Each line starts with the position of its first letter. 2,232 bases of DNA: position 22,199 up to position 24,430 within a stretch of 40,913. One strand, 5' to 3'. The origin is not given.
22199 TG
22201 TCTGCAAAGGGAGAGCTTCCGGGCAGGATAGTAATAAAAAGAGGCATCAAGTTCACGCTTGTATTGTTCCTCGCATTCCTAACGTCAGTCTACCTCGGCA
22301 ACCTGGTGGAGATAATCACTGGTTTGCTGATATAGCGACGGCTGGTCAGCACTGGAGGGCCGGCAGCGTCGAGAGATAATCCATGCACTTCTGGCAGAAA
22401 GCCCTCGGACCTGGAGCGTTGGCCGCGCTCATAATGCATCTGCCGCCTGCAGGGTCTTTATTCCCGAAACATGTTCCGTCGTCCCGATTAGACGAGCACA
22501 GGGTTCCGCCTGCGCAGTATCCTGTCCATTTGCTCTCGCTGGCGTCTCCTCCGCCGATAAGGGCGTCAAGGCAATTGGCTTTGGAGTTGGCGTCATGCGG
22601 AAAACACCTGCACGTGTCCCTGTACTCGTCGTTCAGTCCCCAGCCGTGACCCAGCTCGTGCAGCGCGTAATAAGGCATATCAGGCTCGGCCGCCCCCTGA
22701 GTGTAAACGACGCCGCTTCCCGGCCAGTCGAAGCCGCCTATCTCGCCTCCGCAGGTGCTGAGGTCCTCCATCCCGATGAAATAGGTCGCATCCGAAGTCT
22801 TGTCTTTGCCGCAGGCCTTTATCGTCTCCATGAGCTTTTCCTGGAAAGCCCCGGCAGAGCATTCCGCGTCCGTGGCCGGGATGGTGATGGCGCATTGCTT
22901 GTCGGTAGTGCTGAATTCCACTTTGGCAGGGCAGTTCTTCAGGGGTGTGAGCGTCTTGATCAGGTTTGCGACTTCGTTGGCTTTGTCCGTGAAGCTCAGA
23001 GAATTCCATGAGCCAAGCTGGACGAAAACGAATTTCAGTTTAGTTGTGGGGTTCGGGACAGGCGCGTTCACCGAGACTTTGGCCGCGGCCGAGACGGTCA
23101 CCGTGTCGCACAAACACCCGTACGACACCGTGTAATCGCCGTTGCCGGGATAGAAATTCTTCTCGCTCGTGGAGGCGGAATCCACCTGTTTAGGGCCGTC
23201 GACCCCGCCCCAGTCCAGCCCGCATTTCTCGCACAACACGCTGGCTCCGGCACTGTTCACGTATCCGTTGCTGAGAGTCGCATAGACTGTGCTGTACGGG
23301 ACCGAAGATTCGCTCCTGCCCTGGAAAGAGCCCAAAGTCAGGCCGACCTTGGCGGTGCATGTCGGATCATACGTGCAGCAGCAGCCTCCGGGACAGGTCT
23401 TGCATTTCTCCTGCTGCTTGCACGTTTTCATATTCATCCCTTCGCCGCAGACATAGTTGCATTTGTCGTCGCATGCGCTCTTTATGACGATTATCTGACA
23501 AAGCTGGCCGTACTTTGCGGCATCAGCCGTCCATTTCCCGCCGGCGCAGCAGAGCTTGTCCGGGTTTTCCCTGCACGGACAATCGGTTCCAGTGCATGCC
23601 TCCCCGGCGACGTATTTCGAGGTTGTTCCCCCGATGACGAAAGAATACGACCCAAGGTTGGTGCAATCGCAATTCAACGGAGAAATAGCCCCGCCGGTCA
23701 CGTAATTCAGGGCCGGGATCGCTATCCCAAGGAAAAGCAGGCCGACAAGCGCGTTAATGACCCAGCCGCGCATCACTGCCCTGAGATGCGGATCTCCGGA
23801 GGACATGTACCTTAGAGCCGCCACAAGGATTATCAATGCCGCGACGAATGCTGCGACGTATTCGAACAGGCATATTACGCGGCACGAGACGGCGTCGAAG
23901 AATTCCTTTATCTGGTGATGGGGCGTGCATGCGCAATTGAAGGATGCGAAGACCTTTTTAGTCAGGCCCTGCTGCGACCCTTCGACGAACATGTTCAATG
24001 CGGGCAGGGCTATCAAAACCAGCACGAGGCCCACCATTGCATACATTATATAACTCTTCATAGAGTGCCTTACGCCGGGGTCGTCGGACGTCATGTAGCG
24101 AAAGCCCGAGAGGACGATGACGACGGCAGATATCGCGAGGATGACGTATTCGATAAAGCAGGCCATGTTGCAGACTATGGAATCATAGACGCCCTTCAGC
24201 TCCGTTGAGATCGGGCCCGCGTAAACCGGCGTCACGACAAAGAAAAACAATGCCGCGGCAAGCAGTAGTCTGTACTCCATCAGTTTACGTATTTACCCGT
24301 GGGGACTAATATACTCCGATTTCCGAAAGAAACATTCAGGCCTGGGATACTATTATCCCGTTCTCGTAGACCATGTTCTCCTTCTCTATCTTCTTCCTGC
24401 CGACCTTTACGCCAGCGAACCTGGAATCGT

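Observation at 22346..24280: Two tandem VirB2-like pilin hairpins are fused to a Cys-rich domain and a snapalysin-type metzincin motif, an apparently undescribed architecture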

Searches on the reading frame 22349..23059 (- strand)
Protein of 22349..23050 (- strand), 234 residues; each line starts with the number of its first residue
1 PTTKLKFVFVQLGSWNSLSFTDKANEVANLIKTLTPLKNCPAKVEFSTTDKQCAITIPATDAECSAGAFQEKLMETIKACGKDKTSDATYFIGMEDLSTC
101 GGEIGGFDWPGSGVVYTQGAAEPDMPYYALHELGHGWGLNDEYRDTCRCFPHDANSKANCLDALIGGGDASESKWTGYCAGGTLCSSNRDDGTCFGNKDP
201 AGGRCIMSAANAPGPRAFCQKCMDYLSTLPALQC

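Call 7: search_protein_families(library=pfam, proteins=[window:22349-23050:-], max_evalue=1)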
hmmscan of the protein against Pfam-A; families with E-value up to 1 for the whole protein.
seq(234 aa): 4 families
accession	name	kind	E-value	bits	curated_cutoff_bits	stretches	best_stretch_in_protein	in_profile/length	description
PF13688.12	Reprolysin_5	-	1.2e-05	26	27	1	47-218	54-195/196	Metallo-peptidase family M12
PF21255.3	DNMT3_ADD_GATA1-like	-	0.00071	20.1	27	0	145-173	17-39/50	DNMT3, ADD PHD zinc finger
PF13583.11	Reprolysin_4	-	0.056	13.5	22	1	49-148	52-158/203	Metallo-peptidase family M12B Reprolysin-like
PF09471.16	Peptidase_M64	-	0.3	10.7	26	1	126-177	143-195/302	IgA Peptidase M64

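Call 18: search_solved_structures(query=window:22349-23050:-, max_evalue=10, show_alignments=3)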
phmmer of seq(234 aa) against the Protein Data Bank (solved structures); distinct sequences matched with E-value up to 10: 0.

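Call 33: search_solved_structures(query=A1, max_evalue=10, show_alignments=3)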
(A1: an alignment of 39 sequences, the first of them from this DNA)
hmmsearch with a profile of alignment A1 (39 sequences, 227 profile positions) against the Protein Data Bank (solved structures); distinct sequences matched with E-value up to 10: 31.
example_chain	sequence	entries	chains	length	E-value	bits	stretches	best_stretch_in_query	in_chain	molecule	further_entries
3p1v_A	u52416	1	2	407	4.9e-06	29.6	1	20-141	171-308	Metallo-endopeptidase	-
4df9_A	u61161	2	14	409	7e-05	25.8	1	21-140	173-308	putative peptidase | Lipoprotein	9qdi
1wni_A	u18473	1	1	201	0.00059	22.8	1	75-156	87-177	Trimerelysin II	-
4dd8_A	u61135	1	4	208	0.00094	22.1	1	118-146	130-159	Disintegrin and metalloproteinase domain-containing protein 8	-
3b8z_A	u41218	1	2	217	0.026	17.4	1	59-155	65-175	protein ADAMTS-5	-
3ljt_A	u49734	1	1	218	0.026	17.4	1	59-155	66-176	A disintegrin and metalloproteinase with thrombospondin motifs 5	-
1c7k_A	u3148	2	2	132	0.026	17.4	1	115-144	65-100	ZINC ENDOPROTEASE | ZINC PROTEASE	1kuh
4hx3_A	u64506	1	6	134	0.027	17.4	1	115-144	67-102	Extracellular small neutral protease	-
3hy7_A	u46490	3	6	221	0.027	17.4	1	59-155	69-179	A disintegrin and metalloproteinase with thrombospondin motifs 5 | Catalytic Domain of ADAMTS-5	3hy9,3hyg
6yjm_A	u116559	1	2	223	0.028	17.3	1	59-155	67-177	A disintegrin and metalloproteinase with thrombospondin motifs 5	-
1kug_A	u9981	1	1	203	0.034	17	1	121-147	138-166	metalloproteinase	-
1kuf_A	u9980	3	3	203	0.038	16.9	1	121-147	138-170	metalloproteinase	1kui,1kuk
2x7m_A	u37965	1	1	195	0.039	16.9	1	84-135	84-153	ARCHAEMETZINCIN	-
6u4m_A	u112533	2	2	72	0.039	16.9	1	184-221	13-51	Paxillin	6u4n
4j4m_A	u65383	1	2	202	0.064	16.2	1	77-147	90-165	zinc-dependent metalloproteinase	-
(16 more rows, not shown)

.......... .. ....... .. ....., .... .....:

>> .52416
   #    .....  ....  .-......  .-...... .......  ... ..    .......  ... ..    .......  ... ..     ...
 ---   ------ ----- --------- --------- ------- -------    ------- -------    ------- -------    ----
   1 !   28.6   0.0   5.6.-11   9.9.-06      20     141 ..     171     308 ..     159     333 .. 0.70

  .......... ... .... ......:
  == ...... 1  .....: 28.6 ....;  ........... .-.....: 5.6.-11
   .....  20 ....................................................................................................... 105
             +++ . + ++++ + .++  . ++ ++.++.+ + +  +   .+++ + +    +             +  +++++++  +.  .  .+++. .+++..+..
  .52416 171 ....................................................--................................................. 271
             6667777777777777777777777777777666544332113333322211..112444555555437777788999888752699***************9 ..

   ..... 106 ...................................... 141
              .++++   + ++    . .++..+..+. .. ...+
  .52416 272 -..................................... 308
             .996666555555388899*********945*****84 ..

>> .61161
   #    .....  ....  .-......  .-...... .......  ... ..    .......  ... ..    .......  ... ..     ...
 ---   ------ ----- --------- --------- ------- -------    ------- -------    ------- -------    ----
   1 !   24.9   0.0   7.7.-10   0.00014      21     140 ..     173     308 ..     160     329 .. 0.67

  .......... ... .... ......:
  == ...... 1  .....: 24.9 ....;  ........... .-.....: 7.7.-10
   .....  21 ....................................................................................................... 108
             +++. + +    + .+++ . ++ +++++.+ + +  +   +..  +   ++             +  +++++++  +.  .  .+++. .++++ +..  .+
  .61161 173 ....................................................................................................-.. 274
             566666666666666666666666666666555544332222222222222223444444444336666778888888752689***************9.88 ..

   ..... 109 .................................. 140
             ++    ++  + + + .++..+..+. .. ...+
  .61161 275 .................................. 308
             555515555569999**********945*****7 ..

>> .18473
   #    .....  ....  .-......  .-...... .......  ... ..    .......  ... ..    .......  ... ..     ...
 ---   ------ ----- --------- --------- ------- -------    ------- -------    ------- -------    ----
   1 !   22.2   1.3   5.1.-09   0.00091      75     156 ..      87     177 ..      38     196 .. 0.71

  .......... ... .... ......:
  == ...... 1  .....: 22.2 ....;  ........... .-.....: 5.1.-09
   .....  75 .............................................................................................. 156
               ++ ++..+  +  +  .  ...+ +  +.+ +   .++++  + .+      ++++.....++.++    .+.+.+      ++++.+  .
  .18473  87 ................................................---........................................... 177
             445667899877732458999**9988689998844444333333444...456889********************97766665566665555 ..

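Call 34: search_protein_families(library=pfam, alignment_id=A1, max_evalue=0.01)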
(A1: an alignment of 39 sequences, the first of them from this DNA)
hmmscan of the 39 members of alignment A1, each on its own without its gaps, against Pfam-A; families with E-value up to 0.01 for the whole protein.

A. member 1, seq(237 aa): 2 families
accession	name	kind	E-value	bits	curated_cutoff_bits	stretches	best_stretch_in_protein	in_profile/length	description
PF13688.12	Reprolysin_5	-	1.4e-05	25.8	27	1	50-221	54-195/196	Metallo-peptidase family M12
PF21255.3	DNMT3_ADD_GATA1-like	-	0.00075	20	27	0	148-176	17-39/50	DNMT3, ADD PHD zinc finger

B. families by the number of members that match (of 39 scanned): 12 families
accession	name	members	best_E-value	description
PF13688.12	Reprolysin_5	15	1.1e-05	Metallo-peptidase family M12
PF09471.16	Peptidase_M64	11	6.5e-07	IgA Peptidase M64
PF13583.11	Reprolysin_4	8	3e-05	Metallo-peptidase family M12B Reprolysin-like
PF13574.12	Reprolysin_2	4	2.1e-05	Metallo-peptidase family M12B Reprolysin-like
PF13582.12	Reprolysin_3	3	0.0011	Metallo-peptidase family M12B Reprolysin-like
PF01421.25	Reprolysin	3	0.0019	Reprolysin (M12B) family zinc metalloprotease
PF10462.15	Peptidase_M66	2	0.0033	Peptidase M66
PF05572.19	Peptidase_M43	1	0.00046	Pregnancy-associated plasma protein-A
PF21255.3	DNMT3_ADD_GATA1-like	1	0.00075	DNMT3, ADD PHD zinc finger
PF05547.17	Peptidase_M6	1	0.0024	Immune inhibitor A peptidase M6, catalytic domain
PF02031.22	Peptidase_M7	1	0.005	Streptomyces extracellular neutral proteinase (M7) family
PF12388.14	Peptidase_M57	1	0.0072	Dual-action HEIGH metallo-peptidase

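Call 42: predict_structure(alignment_id=A1)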
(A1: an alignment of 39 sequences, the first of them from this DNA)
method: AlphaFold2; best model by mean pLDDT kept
length: 237 residues; sequences in the alignment: 39
mean_pLDDT: 93.8   pTM: 0.91
mean pLDDT of the five models: 93.8, 93.6, 93.5, 93.3, 92.6
residues with pLDDT >= 90: 199; 70-90: 36; 50-70: 2; < 50: 0
segments of 3 or more residues with pLDDT < 50: none
pLDDT, mean of each block of 10 residues (from residue 1): 83 91 93 97 96 94 92 96 95 95 87 93 86 96 96 89 98 97 97 95 98 94 98 93
secondary structure, 60 per line:
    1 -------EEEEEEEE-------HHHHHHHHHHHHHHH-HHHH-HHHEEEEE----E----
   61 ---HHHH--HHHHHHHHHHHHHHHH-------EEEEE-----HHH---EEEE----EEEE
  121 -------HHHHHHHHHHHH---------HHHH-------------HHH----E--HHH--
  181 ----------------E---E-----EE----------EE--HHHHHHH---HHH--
elements in order: E8-15 H23-37 H39-42 E47-51 H64-67 H70-85 E93-97 E109-112 E117-120 H128-139 H149-152 H223-229

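Call 46: fold_search(model_id=the predicted structure, library=pdb)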
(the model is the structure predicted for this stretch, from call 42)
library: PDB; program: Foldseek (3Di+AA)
matches with E <= 10: 927; with E <= 0.001: 55
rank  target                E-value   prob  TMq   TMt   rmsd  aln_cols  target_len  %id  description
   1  9qdi_A                2.2e-05  1.00  0.52  0.33   7.5       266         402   14  Crystal structure of BF3526 peptidase from Bacteroides fragilis in complex with a peptide (released 2025-07-16)
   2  4dd8_D                4.2e-05  1.00  0.49  0.55   6.5       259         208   13  ADAM-8 metalloproteinase domain with bound batimastat (released 2012-06-06)
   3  9qdi_B                5.1e-05  1.00  0.50  0.32   7.2       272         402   12  Crystal structure of BF3526 peptidase from Bacteroides fragilis in complex with a peptide (released 2025-07-16)
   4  1iag                  5.5e-05  1.00  0.52  0.60   5.5       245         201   15  FIRST STRUCTURE OF A SNAKE VENOM METALLOPROTEINASE: A PROTOTYPE FOR MATRIX METALLOPROTEINASES(SLASH)COLLAGENASES (released 1994-08-31)
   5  4j4m_B                6.6e-05  1.00  0.49  0.57   5.4       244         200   14  Crystal structure of TM-1, a Trimeresurus mucrosquamatus venom metalloproteinase (released 2013-07-10)
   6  4df9_A                7.5e-05  1.00  0.51  0.33   7.1       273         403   12  Crystal structure of a putative peptidase (BF3526) from Bacteroides fragilis NCTC 9343 at 2.17 A resolution (released 2012-02-15)
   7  9qdi_G                8.0e-05  1.00  0.51  0.33   6.8       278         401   12  Crystal structure of BF3526 peptidase from Bacteroides fragilis in complex with a peptide (released 2025-07-16)
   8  9qdi_D                8.6e-05  1.00  0.55  0.36   6.8       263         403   12  Crystal structure of BF3526 peptidase from Bacteroides fragilis in complex with a peptide (released 2025-07-16)
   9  8h3y_B                9.8e-05  1.00  0.50  0.35   6.2       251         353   14  Bacteroide Fragilis Toxin in complex with nanobody 327 (released 2023-02-08)
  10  4df9_C                1.0e-04  1.00  0.52  0.33   7.2       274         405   11  Crystal structure of a putative peptidase (BF3526) from Bacteroides fragilis NCTC 9343 at 2.17 A resolution (released 2012-02-15)
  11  9qdi_C                1.0e-04  1.00  0.50  0.32   8.2       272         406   13  Crystal structure of BF3526 peptidase from Bacteroides fragilis in complex with a peptide (released 2025-07-16)
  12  8wen_A                1.1e-04  1.00  0.42  0.32   4.0       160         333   16  Bacteroides fragilis toxin 2 (released 2024-09-25)
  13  4df9_E                1.2e-04  1.00  0.55  0.36   6.7       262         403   12  Crystal structure of a putative peptidase (BF3526) from Bacteroides fragilis NCTC 9343 at 2.17 A resolution (released 2012-02-15)
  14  4df9_D                1.3e-04  1.00  0.56  0.36   6.4       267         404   12  Crystal structure of a putative peptidase (BF3526) from Bacteroides fragilis NCTC 9343 at 2.17 A resolution (released 2012-02-15)
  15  7pou_A                1.5e-04  1.00  0.43  0.31   5.0       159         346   15  Crystal structure of profragilysin-3 (proBFT-3) from Bacteroides fragilis in complex with hesperetin. (released 2022-09-14)
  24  4df9_F                2.0e-04  1.00  0.51  0.33   7.6       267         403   12  Crystal structure of a putative peptidase (BF3526) from Bacteroides fragilis NCTC 9343 at 2.17 A resolution (released 2012-02-15)
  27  3p1v_A                2.7e-04  1.00  0.53  0.34   7.0       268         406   11  Crystal structure of a metallo-endopeptidases (BACOVA_00663) from Bacteroides ovatus at 1.93 A resolution (released 2010-10-27)
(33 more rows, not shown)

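Call 97: search_protein_families(library=ncbifam, alignment_id=A1, max_evalue=0.01)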
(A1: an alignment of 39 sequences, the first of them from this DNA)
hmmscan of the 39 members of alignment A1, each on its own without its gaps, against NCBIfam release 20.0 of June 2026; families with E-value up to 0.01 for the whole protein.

A. member 1, seq(237 aa): 0 families

B. families by the number of members that match (of 39 scanned): 5 families
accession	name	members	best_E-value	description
TIGR03296.1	M6dom_TIGR03296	9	0.00021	M6 family metalloprotease domain-containing protein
NF033628.1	snapalysin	2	0.0045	snapalysin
NF033823.0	archmetzin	2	0.0061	archaemetzincin family Zn-dependent metalloprotease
TIGR00505.1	ribA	1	0.0017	GTP cyclohydrolase II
NF038115.1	SVAGG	1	0.0018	SVAGG family GlyGly-CTERM protein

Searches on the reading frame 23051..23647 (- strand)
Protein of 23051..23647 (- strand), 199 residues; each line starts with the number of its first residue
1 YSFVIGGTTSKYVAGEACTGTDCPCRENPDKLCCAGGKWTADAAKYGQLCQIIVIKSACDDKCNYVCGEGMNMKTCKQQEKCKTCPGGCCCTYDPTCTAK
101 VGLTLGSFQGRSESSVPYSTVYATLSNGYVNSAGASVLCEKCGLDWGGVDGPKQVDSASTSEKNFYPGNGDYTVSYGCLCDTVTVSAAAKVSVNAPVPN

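Call 7: search_protein_families(library=pfam, proteins=[window:23051-23647:-], max_evalue=1)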
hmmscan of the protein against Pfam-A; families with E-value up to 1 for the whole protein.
seq(199 aa): 0 families

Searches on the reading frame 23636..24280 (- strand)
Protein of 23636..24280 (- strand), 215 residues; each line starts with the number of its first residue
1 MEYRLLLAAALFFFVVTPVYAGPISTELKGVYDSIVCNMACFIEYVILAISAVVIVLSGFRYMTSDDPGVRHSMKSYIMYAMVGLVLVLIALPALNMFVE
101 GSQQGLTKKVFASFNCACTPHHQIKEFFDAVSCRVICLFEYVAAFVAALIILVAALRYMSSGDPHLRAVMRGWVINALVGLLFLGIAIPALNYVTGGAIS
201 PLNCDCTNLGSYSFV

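Call 45: find_related_loci(query=A3, collection=genome_contigs, flank=10000)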
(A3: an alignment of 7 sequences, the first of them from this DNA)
Query A3 (215 aa) in genome_contigs; peptide patterns used: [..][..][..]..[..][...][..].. (x = any residue, [..] = any of these).
37 stretches matched a pattern; 2 encode a relative of the query (tblastn E <= 1e-3); 2 distinct loci.
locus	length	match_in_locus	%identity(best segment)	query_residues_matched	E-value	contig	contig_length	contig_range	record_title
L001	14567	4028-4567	46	27-211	2e-50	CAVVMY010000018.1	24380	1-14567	MAG: Candidatus Altiarchaeales archaeon isolate MFD04492.bin.2.19 genome assembly, contig: contig_70412, whole genome sh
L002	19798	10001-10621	42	1-211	2e-49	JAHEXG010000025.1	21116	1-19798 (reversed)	MAG: Candidatus Altiarchaeales archaeon isolate nzgw1 NODE_2294_length_21117_cov_3.734473, whole genome shotgun sequence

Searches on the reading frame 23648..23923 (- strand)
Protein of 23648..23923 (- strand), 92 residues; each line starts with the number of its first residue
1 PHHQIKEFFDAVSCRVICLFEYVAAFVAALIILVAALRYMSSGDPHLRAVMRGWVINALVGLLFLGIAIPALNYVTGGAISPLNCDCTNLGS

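Call 7: search_protein_families(library=pfam, proteins=[window:23648-23923:-], max_evalue=1)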
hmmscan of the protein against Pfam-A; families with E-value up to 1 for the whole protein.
seq(92 aa): 3 families
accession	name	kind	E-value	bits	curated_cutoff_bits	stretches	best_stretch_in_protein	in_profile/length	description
PF18895.5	T4SS_pilin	-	9.1e-05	22.9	26.6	1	20-67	16-63/71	Type IV secretion system pilin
PF01311.25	Bac_export_1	-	0.021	14.9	27.8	1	17-78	164-225/230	Bacterial export proteins, family 1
PF04956.18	TrbC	-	0.025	15.2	27.9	1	11-55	39-83/98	TrbC/VIRB2 pilin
